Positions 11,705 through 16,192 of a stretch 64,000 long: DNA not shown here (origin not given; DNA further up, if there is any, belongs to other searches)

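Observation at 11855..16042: Giant duplicated membrane protein: two tandem [anchor - large extracytoplasmic domain - 4-TM bundle] modules plus polyproline tail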

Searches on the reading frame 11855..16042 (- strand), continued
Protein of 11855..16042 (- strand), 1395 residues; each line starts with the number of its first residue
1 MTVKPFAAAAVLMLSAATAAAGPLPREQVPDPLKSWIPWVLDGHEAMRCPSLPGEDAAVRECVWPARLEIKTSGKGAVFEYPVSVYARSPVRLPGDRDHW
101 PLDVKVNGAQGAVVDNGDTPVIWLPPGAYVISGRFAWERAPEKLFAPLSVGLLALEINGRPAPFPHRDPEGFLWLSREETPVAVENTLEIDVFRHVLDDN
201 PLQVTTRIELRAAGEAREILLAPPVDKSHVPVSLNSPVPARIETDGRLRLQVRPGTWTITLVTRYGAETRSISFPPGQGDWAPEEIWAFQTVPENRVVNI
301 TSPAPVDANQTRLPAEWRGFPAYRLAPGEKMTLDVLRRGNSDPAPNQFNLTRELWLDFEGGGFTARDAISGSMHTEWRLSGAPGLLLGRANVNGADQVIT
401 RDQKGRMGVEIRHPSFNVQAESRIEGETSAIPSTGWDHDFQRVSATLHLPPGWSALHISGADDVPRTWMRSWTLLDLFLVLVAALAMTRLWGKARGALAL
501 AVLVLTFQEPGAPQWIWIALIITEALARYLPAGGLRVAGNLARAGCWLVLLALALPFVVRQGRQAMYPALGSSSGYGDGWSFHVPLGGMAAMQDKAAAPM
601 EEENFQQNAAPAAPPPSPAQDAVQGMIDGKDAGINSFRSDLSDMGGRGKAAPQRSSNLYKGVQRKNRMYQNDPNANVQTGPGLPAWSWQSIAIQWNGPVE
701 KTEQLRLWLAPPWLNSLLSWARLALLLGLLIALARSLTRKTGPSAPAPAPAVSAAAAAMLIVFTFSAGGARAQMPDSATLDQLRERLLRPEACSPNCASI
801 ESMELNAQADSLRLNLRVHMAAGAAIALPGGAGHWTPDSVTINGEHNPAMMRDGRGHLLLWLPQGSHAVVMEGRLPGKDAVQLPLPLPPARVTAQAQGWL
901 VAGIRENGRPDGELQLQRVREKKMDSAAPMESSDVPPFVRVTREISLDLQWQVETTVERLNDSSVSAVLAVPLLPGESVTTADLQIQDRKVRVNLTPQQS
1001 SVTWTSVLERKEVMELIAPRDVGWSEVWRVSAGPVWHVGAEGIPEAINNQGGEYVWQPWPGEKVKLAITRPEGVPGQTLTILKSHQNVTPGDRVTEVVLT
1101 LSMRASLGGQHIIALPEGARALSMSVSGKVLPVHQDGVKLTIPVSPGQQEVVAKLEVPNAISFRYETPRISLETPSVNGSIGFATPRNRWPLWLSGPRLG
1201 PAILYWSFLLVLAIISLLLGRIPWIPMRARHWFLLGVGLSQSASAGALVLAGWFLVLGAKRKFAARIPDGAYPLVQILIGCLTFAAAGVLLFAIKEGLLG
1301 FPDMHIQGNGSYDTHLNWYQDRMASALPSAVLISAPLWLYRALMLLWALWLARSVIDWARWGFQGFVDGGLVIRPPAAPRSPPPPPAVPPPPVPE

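Call 65: search_protein_families(library=pfam, alignment_id=A7, max_evalue=0.0001)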
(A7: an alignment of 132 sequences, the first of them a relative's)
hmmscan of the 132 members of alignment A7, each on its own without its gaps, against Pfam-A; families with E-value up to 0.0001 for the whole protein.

A. member 1, L002:7325-9811:- (829 aa): 0 families

B. families by the number of members that match (of 132 scanned): 183 families (the first 25 are shown)
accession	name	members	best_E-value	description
PF00117.34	GATase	4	2.6e-63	Glutamine amidotransferase class-I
PF00892.27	EamA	4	4.2e-36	EamA-like transporter family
PF07722.19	Peptidase_C26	4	1.8e-08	Peptidase C26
PF00990.26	GGDEF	3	1.5e-54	Diguanylate cyclase, GGDEF domain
PF03167.25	UDG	3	2.8e-35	Uracil DNA glycosylase superfamily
PF00989.32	PAS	3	3.6e-18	PAS fold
PF05175.20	MTS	3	2.5e-14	Methyltransferase small domain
PF06325.19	PrmA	3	6.4e-12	Ribosomal protein L11 methyltransferase (PrmA)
PF13649.12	Methyltransf_25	3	2e-11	Methyltransferase domain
PF03602.21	Cons_hypoth95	3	1.8e-09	Conserved hypothetical protein 95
PF13847.12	Methyltransf_31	3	1.9e-08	Methyltransferase domain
PF08241.18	Methyltransf_11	3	2.6e-07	Methyltransferase domain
PF13489.12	Methyltransf_23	3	5.6e-07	Methyltransferase domain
PF00158.32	Sigma54_activat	2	1.7e-68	Sigma-54 interaction domain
PF03486.20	HI0933_like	2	2.8e-63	HI0933-like protein Rossmann domain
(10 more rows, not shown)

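Call 72: search_dna_similar(query=window:11858-16042:-, collection=plasmids, mode=protein, max_rows=15)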
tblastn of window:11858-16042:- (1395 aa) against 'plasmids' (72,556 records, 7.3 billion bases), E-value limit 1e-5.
Records with a match: 1; places in all: 1; records where one place covers at least 80% of the query: 1.
Best place of each record, by identity: <60% 1.
By first word of the organism name: Azoarcus 1.
By predicted mobility (MOB-suite, as given by PLSDB): mobilizable 1.
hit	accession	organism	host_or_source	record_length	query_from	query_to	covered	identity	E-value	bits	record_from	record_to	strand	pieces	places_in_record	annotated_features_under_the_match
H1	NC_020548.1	Azoarcus sp. KH32C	-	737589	22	1370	91%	35.5%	4e-94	650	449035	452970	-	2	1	hypothetical protein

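Call 73: get_annotated_region(hit=H1, flank=9000)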
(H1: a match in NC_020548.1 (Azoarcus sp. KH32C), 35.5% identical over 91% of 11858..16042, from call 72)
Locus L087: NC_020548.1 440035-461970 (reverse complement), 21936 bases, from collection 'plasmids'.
description: Azoarcus sp. KH32C plasmid pAZKH, complete sequence
organism: Azoarcus sp. KH32C (NCBI taxid 748247)
taxonomy: Bacteria; Pseudomonadota; Betaproteobacteria; Rhodocyclales; Zoogloeaceae; Azoarcus; Azoarcus sp. KH32C
host: -; source: -; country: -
typing (MOB-suite, as given by PLSDB): mobilizable; replicon rep_cluster_432; relaxase MOBP
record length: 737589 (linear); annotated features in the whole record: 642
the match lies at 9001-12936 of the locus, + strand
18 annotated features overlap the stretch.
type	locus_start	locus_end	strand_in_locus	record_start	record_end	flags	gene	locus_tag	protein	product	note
CDS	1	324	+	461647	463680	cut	-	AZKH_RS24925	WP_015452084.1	site-specific integrase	-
CDS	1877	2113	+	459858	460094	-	-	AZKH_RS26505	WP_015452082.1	hypothetical protein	-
CDS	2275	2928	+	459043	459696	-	-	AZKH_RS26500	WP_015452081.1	transposase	-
CDS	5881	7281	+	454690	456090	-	-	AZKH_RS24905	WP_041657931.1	replication initiation protein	GO:0006270 - DNA replication initiation [Evidence IEA]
CDS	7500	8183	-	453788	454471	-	-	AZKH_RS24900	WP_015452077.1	hypothetical protein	-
CDS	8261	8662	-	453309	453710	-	-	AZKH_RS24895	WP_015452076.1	FKBP-type peptidyl-prolyl cis-trans isomerase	-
CDS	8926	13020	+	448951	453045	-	-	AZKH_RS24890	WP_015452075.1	hypothetical protein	-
CDS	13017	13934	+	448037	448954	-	-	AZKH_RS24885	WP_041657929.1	isoaspartyl peptidase/L-asparaginase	-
CDS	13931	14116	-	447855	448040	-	-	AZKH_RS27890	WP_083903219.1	PAS domain S-box protein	-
CDS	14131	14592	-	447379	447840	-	-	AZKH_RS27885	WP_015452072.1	PAS domain-containing protein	-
CDS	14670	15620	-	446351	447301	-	-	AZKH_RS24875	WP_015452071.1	glutathione S-transferase C-terminal domain-containing protein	-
CDS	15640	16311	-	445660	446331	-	-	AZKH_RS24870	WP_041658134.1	glutathione S-transferase family protein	GO:0006749 - glutathione metabolic process [Evidence IEA]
CDS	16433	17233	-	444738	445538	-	-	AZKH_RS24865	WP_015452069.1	hypothetical protein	-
CDS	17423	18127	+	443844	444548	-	ung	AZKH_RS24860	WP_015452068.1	uracil-DNA glycosylase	GO:0006284 - base-excision repair [Evidence IEA]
CDS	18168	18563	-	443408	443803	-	-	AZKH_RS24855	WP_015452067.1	VOC family protein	-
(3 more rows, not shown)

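Call 79: search_protein_families(library=padloc, proteins=[window:11858-16042:-], max_evalue=0.01)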
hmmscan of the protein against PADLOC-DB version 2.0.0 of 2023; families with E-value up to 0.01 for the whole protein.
window:11858-16042:- (1395 aa): 0 families

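Call 80: search_protein_families(library=ncbifam, proteins=[L087:8926-13017:+, L041:7826-9829:+], max_evalue=0.001)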
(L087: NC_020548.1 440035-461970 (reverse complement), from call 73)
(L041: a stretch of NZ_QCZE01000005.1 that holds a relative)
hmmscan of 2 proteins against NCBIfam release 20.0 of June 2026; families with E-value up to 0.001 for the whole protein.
L087:8926-13017:+ (1364 aa): 0 families

L041:7826-9829:+ (668 aa): 193 families (the best 25 are shown)
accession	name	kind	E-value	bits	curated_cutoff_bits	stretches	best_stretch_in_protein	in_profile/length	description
NF008453.0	PRK11308.1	subfamily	5e-132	440.2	408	2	334-652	7-325/334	dipeptide ABC transporter ATP-binding protein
NF007613.0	PRK10261.1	equivalog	1.1e-126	423.8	1077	2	302-593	273-566/623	glutathione ABC transporter ATP-binding protein GsiA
NF011713.0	PRK15134.1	equivalog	2.8e-124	415.6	834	3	2-263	2-265/529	microcin C ABC transporter ATP-binding protein YejF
NF011659.0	PRK15079.1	equivalog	9.5e-124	412.4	540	2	339-643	11-321/334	murein tripeptide/oligopeptide ABC transporter ATP binding protein OppF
NF007010.1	PRK09473.1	subfamily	2.1e-120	401.2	575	2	5-307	1-303/318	oligopeptide ABC transporter ATP-binding protein OppD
NF043079.1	MMSYN1_0167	equivalog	1.8e-118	396.7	740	4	94-290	308-507/561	oligopeptide ABC transporter ATP-binding protein OppD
NF008246.0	PRK11022.1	equivalog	5.6e-117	390.5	541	2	5-316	3-318/326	dipeptide ABC transporter ATP-binding protein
NF043071.1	DppF_dipep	equivalog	1.4e-108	363.2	660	2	330-650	4-324/331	dipeptide ABC transporter ATP-binding subunit DppF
TIGR02769.1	nickel_nikE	equivalog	3.4e-108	361.1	332.55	2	339-596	2-255/265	nickel import ATP-binding protein NikE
TIGR02770.1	nickel_nikD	equivalog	1.2e-107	358.5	318.7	2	27-257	3-228/230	nickel import ATP-binding protein NikD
NF043078.1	MMSYN1_0168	equivalog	1.7e-107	360.6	800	4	473-597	476-600/649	oligopeptide ABC transporter ATP-binding protein OppF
NF007739.0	PRK10419.1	subfamily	2.7e-105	351.7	354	2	339-600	3-259/268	nickel ABC transporter ATP-binding protein NikE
NF047576.1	opine_ATP_CntF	equivalog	1.9e-102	342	385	2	8-257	5-252/264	staphylopine uptake ABC transporter ATP-binding protein CntF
NF047578.1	opine_ATP_CntD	equivalog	5.8e-101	337.2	380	2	6-257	3-252/266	staphylopine uptake ABC transporter ATP-binding protein CntD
NF011674.0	PRK15093.1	equivalog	2.2e-95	319.6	627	2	4-316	2-325/330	putrescine export ABC transporter ATP-binding protein SapD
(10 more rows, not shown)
